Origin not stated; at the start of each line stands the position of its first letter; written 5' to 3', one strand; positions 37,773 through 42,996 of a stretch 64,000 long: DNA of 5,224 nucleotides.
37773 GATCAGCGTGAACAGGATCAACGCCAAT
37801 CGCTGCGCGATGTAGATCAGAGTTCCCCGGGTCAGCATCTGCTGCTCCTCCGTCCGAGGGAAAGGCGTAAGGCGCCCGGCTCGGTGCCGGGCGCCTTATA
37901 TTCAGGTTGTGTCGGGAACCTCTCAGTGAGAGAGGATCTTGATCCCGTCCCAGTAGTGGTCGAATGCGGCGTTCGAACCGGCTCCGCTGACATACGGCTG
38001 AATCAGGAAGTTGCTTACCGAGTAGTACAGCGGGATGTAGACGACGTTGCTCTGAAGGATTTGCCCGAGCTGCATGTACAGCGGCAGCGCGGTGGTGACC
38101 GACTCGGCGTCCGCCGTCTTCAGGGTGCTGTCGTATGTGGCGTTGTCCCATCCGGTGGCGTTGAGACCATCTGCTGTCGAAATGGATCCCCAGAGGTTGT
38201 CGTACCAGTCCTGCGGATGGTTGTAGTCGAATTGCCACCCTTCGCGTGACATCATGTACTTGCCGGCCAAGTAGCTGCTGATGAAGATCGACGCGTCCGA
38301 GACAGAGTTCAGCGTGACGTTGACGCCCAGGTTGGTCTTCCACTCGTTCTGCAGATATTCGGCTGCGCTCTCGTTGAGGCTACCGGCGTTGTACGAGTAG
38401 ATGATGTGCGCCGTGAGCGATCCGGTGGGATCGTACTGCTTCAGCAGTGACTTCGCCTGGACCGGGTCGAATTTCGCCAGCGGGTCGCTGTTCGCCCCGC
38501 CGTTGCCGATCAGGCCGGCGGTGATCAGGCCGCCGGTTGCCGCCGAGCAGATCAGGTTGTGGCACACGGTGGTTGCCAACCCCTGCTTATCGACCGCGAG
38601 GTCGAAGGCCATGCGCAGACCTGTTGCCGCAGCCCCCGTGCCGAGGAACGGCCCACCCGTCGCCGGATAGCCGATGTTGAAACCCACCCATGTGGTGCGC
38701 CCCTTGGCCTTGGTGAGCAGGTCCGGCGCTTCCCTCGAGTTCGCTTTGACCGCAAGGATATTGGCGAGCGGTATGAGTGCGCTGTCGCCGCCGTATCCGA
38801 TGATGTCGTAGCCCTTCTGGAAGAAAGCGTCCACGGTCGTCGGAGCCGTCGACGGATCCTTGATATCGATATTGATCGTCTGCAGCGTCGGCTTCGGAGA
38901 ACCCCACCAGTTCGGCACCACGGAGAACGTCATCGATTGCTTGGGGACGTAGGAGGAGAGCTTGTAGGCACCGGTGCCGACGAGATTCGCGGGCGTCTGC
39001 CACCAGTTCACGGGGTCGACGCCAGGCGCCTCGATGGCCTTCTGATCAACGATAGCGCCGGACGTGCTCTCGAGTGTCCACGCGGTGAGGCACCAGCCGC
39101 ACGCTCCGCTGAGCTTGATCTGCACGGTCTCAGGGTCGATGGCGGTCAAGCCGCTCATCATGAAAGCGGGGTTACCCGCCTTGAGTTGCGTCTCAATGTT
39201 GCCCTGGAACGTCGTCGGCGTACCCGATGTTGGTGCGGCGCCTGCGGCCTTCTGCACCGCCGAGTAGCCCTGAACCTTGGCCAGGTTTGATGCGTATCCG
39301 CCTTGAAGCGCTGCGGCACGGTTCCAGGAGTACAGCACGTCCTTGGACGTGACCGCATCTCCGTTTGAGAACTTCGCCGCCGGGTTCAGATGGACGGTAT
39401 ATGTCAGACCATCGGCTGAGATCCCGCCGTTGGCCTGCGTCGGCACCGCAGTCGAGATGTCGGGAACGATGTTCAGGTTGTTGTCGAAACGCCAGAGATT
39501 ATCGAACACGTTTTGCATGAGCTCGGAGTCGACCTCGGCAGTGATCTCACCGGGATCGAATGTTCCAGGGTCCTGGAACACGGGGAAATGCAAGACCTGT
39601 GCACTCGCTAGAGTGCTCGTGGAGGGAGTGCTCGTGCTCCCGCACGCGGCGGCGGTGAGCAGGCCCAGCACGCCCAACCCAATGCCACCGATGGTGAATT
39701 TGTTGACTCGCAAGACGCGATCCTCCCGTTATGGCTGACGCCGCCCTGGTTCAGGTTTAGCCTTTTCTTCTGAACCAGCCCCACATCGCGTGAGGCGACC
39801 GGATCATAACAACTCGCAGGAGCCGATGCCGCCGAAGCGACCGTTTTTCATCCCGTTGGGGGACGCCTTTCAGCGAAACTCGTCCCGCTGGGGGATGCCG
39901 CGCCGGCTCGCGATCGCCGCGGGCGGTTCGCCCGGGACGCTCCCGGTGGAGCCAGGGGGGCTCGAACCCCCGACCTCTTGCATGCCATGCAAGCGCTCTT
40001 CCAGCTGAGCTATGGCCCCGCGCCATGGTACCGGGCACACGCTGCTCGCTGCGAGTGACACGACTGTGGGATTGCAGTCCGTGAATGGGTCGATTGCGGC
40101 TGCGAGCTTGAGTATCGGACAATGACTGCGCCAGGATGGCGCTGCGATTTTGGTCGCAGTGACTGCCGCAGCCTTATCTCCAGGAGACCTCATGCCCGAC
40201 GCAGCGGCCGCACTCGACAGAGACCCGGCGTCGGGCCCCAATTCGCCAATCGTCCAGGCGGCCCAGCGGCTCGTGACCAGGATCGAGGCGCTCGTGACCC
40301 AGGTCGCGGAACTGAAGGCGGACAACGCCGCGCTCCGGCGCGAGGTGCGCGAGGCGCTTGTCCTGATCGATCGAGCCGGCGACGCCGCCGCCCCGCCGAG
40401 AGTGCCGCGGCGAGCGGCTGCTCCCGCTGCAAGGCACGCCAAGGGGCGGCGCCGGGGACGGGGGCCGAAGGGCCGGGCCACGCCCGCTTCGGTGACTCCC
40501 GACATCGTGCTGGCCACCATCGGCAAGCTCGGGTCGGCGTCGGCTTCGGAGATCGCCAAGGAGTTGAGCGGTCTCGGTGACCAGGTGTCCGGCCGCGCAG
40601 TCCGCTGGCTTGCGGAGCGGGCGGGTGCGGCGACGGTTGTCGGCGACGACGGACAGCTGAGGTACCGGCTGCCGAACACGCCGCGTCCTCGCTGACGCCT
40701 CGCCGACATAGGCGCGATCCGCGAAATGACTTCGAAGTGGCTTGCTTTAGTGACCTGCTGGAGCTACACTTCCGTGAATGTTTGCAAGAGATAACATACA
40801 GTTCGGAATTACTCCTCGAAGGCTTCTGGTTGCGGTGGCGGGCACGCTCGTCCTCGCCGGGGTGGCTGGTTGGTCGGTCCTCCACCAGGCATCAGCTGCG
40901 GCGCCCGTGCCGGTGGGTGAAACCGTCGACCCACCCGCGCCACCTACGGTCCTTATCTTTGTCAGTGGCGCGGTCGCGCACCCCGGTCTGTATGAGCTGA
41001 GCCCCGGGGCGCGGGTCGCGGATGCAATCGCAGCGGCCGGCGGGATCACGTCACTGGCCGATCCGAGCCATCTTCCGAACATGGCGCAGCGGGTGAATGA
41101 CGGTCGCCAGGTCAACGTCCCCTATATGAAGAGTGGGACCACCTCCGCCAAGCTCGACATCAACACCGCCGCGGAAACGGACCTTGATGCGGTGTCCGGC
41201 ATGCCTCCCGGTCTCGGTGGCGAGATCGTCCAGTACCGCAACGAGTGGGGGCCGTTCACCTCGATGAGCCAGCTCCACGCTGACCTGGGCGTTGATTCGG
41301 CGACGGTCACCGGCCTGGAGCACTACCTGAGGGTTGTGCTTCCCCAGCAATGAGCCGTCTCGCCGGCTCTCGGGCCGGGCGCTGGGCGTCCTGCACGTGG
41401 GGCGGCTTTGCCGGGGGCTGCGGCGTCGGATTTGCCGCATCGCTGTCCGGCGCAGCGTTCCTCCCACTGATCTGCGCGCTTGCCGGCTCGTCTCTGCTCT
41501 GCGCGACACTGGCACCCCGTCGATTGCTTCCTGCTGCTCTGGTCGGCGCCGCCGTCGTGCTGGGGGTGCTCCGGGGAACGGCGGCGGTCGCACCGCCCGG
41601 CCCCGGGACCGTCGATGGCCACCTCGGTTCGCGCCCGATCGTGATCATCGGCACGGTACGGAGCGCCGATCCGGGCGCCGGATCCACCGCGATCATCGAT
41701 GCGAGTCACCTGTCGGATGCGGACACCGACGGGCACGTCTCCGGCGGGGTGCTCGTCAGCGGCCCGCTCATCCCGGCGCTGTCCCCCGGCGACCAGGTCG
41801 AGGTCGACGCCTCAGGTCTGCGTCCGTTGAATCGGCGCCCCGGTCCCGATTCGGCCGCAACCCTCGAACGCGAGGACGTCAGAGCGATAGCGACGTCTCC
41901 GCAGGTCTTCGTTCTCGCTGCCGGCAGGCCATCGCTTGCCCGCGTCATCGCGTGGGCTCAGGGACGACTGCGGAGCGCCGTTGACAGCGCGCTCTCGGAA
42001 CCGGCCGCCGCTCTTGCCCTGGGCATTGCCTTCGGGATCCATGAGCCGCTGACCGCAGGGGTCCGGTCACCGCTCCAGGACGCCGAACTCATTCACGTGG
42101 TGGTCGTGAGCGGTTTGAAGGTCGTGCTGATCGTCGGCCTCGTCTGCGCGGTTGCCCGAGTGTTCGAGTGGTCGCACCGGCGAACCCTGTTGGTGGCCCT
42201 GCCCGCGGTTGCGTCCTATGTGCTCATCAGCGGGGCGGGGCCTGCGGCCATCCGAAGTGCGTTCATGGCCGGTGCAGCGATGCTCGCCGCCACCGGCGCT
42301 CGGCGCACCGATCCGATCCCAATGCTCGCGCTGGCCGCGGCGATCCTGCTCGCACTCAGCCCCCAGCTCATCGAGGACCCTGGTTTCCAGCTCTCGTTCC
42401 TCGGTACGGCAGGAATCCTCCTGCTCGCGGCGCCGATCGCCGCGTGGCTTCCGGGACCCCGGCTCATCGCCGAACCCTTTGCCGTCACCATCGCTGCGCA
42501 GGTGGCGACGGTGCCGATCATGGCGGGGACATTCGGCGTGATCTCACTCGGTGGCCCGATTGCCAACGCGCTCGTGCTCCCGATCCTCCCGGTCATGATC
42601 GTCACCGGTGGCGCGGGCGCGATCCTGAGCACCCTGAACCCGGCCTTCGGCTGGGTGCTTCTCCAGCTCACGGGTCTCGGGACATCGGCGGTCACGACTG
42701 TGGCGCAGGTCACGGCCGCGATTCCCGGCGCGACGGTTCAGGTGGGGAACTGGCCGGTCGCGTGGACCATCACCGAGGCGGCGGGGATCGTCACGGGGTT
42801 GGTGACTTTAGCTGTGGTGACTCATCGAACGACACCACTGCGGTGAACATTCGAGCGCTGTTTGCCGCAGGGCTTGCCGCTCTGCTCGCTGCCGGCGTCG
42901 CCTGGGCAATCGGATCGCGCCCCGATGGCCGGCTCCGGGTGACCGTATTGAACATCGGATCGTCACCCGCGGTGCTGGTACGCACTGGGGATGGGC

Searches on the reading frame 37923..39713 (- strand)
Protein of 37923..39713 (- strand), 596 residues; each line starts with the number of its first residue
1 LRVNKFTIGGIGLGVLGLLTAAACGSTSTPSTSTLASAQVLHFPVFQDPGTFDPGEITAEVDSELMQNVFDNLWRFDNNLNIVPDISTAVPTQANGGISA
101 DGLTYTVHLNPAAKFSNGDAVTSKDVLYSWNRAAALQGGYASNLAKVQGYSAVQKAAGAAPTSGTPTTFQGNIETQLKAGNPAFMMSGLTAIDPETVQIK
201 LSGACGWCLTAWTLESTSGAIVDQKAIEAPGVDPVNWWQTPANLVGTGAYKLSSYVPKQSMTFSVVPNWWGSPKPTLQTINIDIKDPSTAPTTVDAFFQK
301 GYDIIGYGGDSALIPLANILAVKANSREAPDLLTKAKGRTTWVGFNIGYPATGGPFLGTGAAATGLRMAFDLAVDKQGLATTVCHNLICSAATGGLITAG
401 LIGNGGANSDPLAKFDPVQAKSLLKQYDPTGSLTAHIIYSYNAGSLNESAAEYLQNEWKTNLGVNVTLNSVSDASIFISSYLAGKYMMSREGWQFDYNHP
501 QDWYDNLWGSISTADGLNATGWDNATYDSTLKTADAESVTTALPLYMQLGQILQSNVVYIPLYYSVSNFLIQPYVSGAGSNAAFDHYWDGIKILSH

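Call 10: search_protein_families(library=pfam, proteins=[window:37923-39713:-], max_evalue=0.001)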
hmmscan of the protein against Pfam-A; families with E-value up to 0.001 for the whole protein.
window:37923-39713:- (596 aa): 1 family
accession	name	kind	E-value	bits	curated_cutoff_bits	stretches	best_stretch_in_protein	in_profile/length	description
PF00496.27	SBP_bac_5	-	7.1e-52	177.2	32.4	1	97-510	11-363/368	Bacterial extracellular solute-binding proteins, family 5 Middle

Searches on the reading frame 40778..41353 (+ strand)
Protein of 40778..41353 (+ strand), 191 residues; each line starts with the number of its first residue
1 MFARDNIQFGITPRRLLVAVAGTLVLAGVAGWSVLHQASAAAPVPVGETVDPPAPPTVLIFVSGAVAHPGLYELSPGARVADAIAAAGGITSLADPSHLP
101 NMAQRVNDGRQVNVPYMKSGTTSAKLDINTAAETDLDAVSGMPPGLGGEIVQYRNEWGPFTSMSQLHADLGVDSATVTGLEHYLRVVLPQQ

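Call 10: search_protein_families(library=pfam, proteins=[window:40778-41353:+], max_evalue=0.001)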
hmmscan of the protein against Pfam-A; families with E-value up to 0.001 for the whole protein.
window:40778-41353:+ (191 aa): 3 families
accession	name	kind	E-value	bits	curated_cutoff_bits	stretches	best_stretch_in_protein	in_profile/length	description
PF12836.13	HHH_3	-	9.4e-13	48.5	27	1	124-185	4-65/65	Helix-hairpin-helix motif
PF10531.15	SLBB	-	1.9e-11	44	27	1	60-95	2-37/55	SLBB domain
PF22461.2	SLBB_2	-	1.4e-05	25.5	27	1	60-97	3-42/79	SLBB domain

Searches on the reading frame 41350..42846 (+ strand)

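Call 10: search_protein_families(library=pfam, proteins=[window:41350-42846:+], max_evalue=0.001)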
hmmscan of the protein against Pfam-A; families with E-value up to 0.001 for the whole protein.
window:41350-42846:+ (498 aa): 2 families
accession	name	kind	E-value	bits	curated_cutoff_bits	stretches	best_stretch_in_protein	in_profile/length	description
PF03772.21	Competence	-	2.5e-45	155.4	23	1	228-487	3-267/270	Competence protein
PF13567.11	DUF4131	-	1.7e-05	25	31.6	1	39-182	7-158/165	Domain of unknown function (DUF4131)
